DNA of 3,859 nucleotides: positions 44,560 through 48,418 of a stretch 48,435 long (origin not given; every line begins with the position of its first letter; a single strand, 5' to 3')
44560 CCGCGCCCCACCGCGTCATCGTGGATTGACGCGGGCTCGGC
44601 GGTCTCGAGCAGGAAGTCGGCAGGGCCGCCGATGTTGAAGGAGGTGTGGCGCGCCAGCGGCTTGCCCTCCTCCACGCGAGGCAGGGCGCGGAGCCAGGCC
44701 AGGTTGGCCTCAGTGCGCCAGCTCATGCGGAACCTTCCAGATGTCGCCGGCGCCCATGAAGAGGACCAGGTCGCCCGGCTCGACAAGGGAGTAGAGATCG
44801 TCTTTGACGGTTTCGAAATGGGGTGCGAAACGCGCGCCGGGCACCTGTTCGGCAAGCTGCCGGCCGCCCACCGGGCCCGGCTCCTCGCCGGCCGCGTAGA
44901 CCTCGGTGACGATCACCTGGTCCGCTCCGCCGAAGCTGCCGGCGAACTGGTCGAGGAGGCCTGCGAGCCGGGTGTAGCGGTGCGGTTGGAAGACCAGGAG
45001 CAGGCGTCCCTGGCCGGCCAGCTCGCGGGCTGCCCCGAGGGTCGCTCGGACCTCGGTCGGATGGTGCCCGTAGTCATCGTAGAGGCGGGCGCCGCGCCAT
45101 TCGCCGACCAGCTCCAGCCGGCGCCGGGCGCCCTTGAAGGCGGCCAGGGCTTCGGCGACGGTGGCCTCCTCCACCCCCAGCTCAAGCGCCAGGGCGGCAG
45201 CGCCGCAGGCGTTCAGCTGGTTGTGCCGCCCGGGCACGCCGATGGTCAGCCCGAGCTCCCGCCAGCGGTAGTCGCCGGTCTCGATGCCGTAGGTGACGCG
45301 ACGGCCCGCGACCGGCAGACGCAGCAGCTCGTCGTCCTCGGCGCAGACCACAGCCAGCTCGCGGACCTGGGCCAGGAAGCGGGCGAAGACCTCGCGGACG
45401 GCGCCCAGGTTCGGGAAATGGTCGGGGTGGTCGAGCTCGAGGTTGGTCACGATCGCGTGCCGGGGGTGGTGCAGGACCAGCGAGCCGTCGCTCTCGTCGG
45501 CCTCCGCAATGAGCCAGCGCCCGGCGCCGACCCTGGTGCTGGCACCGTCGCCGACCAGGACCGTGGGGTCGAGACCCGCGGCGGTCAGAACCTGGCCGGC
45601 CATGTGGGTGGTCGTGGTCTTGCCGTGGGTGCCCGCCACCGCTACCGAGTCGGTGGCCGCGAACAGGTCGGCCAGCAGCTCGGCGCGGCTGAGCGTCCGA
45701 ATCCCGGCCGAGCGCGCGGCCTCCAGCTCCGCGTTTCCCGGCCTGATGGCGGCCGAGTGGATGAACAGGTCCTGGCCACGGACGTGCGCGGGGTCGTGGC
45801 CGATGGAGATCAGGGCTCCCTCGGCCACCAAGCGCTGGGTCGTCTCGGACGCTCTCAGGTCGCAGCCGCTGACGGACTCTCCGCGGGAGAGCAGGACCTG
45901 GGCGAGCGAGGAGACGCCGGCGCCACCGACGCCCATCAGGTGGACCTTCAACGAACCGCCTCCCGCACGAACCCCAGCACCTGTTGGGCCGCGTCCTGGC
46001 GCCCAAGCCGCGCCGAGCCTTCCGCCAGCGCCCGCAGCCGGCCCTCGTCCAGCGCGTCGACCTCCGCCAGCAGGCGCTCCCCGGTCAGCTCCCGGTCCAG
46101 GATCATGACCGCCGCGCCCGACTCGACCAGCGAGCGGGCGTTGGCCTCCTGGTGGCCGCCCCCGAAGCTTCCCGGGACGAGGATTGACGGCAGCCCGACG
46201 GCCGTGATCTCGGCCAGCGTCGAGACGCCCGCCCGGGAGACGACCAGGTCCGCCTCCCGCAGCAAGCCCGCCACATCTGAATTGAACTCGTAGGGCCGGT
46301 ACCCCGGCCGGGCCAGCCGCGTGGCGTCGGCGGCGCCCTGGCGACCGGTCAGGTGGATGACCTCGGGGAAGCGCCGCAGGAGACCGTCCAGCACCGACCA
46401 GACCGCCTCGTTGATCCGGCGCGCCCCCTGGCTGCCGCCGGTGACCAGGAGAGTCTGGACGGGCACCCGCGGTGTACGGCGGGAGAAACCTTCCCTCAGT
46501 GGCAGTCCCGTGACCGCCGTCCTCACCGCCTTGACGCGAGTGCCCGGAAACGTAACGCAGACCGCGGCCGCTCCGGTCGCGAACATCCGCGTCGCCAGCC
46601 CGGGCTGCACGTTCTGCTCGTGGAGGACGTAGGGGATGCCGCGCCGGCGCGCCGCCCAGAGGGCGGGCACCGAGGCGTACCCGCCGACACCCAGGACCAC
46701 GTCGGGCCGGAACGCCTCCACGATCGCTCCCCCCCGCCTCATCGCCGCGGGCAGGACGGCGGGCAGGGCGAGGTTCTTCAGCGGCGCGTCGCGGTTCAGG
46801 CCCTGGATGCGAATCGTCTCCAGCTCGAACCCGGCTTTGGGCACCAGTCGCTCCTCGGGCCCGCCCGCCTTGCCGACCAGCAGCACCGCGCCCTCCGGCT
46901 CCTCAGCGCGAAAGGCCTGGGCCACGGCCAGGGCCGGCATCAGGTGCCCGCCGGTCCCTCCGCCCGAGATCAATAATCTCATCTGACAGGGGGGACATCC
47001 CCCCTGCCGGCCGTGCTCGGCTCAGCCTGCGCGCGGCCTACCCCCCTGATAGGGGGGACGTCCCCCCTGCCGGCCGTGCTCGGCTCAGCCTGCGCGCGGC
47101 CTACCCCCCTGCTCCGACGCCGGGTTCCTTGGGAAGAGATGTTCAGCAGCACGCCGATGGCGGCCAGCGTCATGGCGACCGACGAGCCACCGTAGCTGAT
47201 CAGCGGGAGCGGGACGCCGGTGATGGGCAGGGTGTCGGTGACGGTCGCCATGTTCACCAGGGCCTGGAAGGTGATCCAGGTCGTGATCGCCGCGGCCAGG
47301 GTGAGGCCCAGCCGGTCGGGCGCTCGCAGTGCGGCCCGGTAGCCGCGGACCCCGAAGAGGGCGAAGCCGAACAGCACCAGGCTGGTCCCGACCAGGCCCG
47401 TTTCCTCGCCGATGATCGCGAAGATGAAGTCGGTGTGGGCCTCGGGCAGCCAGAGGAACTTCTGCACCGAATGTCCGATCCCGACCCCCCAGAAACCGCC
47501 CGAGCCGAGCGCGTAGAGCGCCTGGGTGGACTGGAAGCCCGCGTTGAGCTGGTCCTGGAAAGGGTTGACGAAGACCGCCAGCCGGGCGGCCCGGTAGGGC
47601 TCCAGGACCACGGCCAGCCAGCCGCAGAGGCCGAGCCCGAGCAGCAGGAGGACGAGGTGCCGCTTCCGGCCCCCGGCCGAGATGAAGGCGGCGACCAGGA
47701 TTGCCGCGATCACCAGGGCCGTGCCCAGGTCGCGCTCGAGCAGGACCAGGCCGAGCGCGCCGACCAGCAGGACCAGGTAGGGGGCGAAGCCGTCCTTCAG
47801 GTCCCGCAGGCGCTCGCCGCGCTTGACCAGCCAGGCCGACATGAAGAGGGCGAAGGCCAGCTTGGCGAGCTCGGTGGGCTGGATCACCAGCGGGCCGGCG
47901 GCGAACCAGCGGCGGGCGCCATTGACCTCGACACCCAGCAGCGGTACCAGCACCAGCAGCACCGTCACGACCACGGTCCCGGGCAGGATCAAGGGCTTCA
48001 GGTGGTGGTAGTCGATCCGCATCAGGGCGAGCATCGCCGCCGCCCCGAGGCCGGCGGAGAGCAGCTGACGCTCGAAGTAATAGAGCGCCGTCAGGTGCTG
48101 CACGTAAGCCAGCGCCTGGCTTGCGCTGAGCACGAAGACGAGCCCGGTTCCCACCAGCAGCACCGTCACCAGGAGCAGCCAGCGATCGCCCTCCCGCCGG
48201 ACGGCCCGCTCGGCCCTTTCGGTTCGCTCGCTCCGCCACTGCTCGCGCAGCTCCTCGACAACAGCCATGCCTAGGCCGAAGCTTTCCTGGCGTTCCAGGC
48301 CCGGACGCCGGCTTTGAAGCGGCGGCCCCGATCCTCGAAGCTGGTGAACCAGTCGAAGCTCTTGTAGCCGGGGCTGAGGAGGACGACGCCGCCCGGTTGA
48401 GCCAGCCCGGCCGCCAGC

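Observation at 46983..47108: C-terminal tail of FtsW is built from two tandem copies of the same repeat and ends exactly on the ftsW/murG ATGA overlap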

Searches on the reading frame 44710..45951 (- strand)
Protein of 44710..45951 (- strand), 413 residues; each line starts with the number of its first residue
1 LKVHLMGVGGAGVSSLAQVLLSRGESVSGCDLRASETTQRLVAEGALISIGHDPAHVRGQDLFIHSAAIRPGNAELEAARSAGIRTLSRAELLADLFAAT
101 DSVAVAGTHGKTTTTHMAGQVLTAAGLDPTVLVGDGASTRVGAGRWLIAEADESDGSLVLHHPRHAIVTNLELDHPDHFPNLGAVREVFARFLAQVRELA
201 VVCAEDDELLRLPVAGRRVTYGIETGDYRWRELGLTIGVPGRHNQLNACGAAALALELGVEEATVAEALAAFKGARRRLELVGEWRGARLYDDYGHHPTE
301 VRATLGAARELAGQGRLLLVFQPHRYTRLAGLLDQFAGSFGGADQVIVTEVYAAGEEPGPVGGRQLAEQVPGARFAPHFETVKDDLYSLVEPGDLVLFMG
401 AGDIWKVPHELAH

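Call 12: search_protein_families(library=pfam, proteins=[window:44710-45951:-])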
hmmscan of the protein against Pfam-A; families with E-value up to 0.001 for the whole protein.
window:44710-45951:- (413 aa): 3 families
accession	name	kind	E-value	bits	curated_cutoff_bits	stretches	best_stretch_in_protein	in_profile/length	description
PF01225.30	Mur_ligase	-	2.5e-23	82.7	21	1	2-99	1-93/95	Mur ligase family, catalytic domain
PF02875.26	Mur_ligase_C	-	1e-21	78.5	28.4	1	277-402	1-127/127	Mur ligase, glutamate ligase domain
PF08245.18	Mur_ligase_M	-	3.2e-13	50.5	24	1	161-255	78-200/200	Mur ligase middle domain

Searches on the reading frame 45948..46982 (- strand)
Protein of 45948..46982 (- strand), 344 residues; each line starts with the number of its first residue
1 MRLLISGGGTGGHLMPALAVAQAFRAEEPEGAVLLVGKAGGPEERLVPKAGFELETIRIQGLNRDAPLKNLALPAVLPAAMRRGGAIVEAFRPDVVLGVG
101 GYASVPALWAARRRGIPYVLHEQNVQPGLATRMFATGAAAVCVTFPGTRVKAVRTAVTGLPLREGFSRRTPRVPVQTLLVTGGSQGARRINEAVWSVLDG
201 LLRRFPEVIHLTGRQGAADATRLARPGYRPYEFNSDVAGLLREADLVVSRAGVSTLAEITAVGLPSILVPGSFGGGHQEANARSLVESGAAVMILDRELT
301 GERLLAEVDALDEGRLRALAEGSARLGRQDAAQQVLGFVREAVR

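Call 12: search_protein_families(library=pfam, proteins=[window:45948-46982:-])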
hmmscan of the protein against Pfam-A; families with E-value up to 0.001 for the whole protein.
window:45948-46982:- (344 aa): 3 families
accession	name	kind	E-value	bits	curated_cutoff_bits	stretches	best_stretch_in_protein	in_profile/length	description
PF04101.22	Glyco_tran_28_C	-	1.3e-33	116.8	22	1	177-334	1-165/166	Glycosyltransferase family 28 C-terminal domain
PF03033.26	Glyco_transf_28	-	6.7e-29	101.2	26.2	1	4-141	2-137/139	Glycosyltransferase family 28 N-terminal domain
PF13579.12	Glyco_trans_4_4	-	2.6e-07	31.6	29.7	1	19-140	9-118/158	Glycosyl transferase 4-like domain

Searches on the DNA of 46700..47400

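Call 42: search_rna_families(source=window, start=46700, end=47400, threshold=evalue, max_evalue=1)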
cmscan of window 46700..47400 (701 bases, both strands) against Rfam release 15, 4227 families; matches with E-value up to 1: 0.
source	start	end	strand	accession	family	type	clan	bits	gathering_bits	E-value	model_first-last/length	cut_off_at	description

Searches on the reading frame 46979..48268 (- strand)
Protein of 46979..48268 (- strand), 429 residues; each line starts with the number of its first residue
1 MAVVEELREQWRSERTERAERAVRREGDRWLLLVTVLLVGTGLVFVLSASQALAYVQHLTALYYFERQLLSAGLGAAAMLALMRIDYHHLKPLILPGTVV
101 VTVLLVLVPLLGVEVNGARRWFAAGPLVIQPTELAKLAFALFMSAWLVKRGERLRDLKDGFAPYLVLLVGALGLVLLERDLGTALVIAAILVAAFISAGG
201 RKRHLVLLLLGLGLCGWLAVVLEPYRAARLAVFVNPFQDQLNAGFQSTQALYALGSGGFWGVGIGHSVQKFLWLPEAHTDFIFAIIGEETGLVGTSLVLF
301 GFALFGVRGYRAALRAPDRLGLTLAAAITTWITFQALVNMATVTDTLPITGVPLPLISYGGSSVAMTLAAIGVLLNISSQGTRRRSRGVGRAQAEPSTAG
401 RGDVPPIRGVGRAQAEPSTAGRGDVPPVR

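Call 12: search_protein_families(library=pfam, proteins=[window:46979-48268:-])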
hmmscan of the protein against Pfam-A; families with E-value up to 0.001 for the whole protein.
window:46979-48268:- (429 aa): 1 family
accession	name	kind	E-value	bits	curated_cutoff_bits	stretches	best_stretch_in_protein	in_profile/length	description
PF01098.24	FTSW_RODA_SPOVE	-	5.9e-94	315.4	26.4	1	30-380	2-353/356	Cell cycle protein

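Call 15: find_homologous_proteins(query=window:46979-48268:-, max_evalue=1e-30)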
Query window:46979-48268:- (429 aa): 6567 proteins with E <= 1e-30 among 8000 candidates; the best 120 are listed.
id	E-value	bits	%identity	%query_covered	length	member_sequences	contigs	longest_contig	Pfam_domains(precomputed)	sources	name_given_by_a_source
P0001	2.6e-241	819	86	100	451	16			PF01098.25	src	-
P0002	6.5e-240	814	99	90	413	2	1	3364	PF01098.25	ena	-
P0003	6.7e-222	755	91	90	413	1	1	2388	PF01098.25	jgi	jgi:cell division protein FtsW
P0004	1.4e-206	705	82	94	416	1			PF01098.25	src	-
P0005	8.6e-202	689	83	87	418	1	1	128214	PF01098.25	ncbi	-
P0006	1.7e-201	688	77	99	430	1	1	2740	PF01098.25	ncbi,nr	ncbi:MAG: putative lipid II flippase FtsW [Candidatus Dormibacteraeota bacterium]|nr:putative lipid 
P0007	2.5e-201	687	80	94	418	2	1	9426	PF01098.25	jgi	jgi:cell division protein FtsW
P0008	3.1e-201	687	80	95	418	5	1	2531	PF01098.25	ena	-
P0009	4.6e-201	686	80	95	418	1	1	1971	PF01098.25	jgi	-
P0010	5.0e-201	686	83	87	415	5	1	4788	PF01098.25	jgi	jgi:cell division protein FtsW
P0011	5.3e-201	686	79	94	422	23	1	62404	PF01098.25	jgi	jgi:cell division protein FtsW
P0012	1.5e-200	685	80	95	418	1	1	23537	PF01098.25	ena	-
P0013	2.1e-200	684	84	86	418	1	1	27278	PF01098.25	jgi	jgi:cell division protein FtsW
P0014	2.5e-200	684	79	94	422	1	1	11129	PF01098.25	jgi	jgi:cell division protein FtsW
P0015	2.5e-200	684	80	94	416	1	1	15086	PF01098.25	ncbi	ncbi:MAG TPA: putative lipid II flippase FtsW [Candidatus Dormibacteraeota bacterium]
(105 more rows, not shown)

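Call 19: find_encoding_contigs(protein=P0002, flank=3000, max_places=3)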
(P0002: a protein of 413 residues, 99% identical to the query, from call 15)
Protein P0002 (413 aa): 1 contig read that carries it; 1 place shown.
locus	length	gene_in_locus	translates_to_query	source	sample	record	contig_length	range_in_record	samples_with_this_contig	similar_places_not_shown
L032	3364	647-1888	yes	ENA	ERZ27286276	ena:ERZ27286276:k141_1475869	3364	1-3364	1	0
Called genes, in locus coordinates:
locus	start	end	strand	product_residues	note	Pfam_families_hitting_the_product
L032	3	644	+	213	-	?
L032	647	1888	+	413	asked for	PF01098:FTSW_RODA_SPOVE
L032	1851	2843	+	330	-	PF03033:Glyco_transf_28, PF13579:Glyco_trans_4_4 (weak), PF04101:Glyco_tran_28_C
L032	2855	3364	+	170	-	?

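Call 20: find_encoding_contigs(protein=P0001, flank=10000, max_places=6)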
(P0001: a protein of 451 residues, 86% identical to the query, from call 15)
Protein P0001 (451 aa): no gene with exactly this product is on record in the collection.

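Call 21: find_encoding_contigs(protein=window:46979-48268:-, flank=10000, max_places=6)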
Protein window:46979-48268:- (429 aa): no gene with exactly this product is on record in the collection.

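Call 25: list_cluster_members(proteins=[P0001])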
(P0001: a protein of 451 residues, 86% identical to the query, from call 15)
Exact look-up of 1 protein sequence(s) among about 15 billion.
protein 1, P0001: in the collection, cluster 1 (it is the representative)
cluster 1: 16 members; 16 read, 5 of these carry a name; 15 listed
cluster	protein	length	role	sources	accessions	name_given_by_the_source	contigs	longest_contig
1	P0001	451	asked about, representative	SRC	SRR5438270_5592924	-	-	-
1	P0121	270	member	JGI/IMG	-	cell division protein FtsW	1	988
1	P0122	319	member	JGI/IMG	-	cell division protein FtsW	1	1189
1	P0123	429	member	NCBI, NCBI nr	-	-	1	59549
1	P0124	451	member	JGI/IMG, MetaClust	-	\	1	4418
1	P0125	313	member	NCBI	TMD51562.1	MAG: stage V sporulation protein E, partial [Chloroflexi bacterium]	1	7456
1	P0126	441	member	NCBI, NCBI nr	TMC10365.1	MAG: putative lipid II flippase FtsW [Chloroflexi bacterium] | MAG: putative lipid II flippase FtsW [Chloroflexota bacterium]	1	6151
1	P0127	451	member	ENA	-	-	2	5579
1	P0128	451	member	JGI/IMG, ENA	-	-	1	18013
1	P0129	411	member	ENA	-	-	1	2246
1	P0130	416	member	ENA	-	-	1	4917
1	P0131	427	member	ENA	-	-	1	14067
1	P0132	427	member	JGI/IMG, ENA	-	-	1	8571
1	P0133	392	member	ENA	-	-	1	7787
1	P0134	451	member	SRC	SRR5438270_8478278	-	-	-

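Call 28: find_encoding_contigs(protein=P0133, flank=1500, max_places=2)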
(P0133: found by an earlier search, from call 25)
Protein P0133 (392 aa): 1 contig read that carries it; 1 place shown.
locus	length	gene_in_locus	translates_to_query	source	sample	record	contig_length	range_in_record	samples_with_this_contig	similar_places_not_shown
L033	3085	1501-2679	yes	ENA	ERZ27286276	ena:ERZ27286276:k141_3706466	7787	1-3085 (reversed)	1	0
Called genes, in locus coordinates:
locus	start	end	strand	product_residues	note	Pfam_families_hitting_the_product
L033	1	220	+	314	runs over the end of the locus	PF00953:Glycos_transf_4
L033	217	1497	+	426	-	PF21799:MurD-like_N, PF08245:Mur_ligase_M, PF02875:Mur_ligase_C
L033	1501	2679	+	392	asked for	PF01098:FTSW_RODA_SPOVE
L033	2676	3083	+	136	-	?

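Call 29: find_encoding_contigs(protein=P0130, flank=1500, max_places=2)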
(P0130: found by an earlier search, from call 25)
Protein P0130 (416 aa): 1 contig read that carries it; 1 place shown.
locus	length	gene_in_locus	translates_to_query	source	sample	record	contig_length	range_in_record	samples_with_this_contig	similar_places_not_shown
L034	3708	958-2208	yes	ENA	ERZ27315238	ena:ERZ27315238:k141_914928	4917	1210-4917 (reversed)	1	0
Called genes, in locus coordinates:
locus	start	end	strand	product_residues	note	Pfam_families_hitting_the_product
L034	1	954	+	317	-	?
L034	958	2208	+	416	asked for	PF01098:FTSW_RODA_SPOVE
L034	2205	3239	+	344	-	PF03033:Glyco_transf_28, PF13579:Glyco_trans_4_4 (weak), PF04101:Glyco_tran_28_C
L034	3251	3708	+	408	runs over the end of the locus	PF01225:Mur_ligase, PF08245:Mur_ligase_M (weak), PF02875:Mur_ligase_C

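Call 30: find_encoding_contigs(protein=P0128, flank=10000, max_places=2)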
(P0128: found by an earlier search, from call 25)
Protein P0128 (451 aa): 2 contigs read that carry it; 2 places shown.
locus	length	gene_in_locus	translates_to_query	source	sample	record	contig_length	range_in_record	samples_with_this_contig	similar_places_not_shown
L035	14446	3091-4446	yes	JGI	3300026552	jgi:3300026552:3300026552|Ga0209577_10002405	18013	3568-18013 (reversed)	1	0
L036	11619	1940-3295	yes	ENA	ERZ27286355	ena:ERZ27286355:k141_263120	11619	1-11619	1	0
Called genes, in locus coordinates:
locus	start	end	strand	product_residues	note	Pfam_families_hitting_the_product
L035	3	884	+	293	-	?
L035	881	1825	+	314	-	PF00953:Glycos_transf_4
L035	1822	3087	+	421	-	PF21799:MurD-like_N, PF08245:Mur_ligase_M, PF02875:Mur_ligase_C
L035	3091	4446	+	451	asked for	PF01098:FTSW_RODA_SPOVE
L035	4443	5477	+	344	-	PF03033:Glyco_transf_28, PF13579:Glyco_trans_4_4 (weak), PF04101:Glyco_tran_28_C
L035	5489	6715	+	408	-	PF01225:Mur_ligase, PF08245:Mur_ligase_M (weak), PF02875:Mur_ligase_C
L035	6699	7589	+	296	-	PF01565:FAD_binding_4, PF02873:MurB_C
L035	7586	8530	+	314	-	PF01820:Dala_Dala_lig_N, PF02655:ATP-grasp_3 (weak), PF07478:Dala_Dala_lig_C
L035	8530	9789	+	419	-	PF08478:POTRA_1, PF03799:FtsQ_DivIB_C (weak), PF06947:DUF1290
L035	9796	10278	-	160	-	-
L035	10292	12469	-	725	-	PF01590:GAF, PF13185:GAF_2, PF13492:GAF_3 (weak), PF00512:HisKA, PF02518:HATPase_c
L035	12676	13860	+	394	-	PF02491:SHS2_FTSA, PF06277:EutA (weak), PF06723:MreB_Mbl (weak), PF14450:FtsA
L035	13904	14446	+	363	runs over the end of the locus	PF00091:Tubulin, PF12327:FtsZ_C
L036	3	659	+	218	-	?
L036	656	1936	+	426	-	PF21799:MurD-like_N, PF08245:Mur_ligase_M, PF02875:Mur_ligase_C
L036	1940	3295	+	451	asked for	PF01098:FTSW_RODA_SPOVE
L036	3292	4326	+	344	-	PF03033:Glyco_transf_28, PF13579:Glyco_trans_4_4 (weak), PF04101:Glyco_tran_28_C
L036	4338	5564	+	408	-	PF01225:Mur_ligase, PF08245:Mur_ligase_M (weak), PF02875:Mur_ligase_C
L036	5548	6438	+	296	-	PF01565:FAD_binding_4, PF02873:MurB_C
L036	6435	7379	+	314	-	PF01820:Dala_Dala_lig_N, PF02655:ATP-grasp_3 (weak), PF07478:Dala_Dala_lig_C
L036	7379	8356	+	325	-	PF08478:POTRA_1, PF03799:FtsQ_DivIB_C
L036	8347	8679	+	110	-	PF06947:DUF1290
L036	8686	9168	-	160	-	-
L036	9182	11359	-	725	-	PF01590:GAF, PF13185:GAF_2, PF13492:GAF_3 (weak), PF00512:HisKA, PF02518:HATPase_c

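Call 31: find_encoding_contigs(protein=P0126, flank=1500, max_places=2)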
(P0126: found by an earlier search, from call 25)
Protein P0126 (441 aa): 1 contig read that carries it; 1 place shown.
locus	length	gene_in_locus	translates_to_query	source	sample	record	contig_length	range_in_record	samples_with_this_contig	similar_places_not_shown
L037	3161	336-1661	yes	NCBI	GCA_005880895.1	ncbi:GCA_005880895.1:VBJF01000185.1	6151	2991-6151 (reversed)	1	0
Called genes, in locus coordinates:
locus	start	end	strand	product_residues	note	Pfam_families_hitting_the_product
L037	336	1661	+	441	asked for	PF01098:FTSW_RODA_SPOVE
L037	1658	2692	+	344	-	PF03033:Glyco_transf_28, PF13579:Glyco_trans_4_4 (weak), PF04101:Glyco_tran_28_C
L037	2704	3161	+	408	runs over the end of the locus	PF01225:Mur_ligase, PF08245:Mur_ligase_M (weak), PF02875:Mur_ligase_C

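Call 36: find_encoding_contigs(protein=P0129, flank=1500, max_places=1)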
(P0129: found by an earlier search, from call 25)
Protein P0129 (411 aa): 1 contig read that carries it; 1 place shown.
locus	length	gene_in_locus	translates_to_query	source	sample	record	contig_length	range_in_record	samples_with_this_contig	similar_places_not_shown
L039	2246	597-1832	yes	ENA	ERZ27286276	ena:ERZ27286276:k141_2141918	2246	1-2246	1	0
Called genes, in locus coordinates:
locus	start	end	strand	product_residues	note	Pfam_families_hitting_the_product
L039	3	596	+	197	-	?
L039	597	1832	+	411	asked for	PF01098:FTSW_RODA_SPOVE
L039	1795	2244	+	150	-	?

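Call 70: find_encoding_contigs(protein=P0132, flank=4000, max_places=3)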
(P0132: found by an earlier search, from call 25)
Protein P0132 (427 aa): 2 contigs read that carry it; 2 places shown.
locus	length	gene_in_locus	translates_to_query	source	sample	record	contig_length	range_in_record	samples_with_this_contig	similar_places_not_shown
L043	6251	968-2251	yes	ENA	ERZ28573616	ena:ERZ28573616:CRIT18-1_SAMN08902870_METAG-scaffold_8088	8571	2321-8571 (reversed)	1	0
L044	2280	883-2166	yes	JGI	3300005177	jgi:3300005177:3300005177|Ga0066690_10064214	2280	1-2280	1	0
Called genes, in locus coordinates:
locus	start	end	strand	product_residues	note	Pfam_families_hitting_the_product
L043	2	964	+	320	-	?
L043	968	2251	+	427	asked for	PF01098:FTSW_RODA_SPOVE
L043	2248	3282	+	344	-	PF03033:Glyco_transf_28, PF13579:Glyco_trans_4_4 (weak), PF04101:Glyco_tran_28_C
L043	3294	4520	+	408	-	PF01225:Mur_ligase, PF08245:Mur_ligase_M (weak), PF02875:Mur_ligase_C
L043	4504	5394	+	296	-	PF01565:FAD_binding_4, PF02873:MurB_C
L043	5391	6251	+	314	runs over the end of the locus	PF01820:Dala_Dala_lig_N, PF02655:ATP-grasp_3 (weak), PF07478:Dala_Dala_lig_C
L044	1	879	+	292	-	?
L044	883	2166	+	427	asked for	PF01098:FTSW_RODA_SPOVE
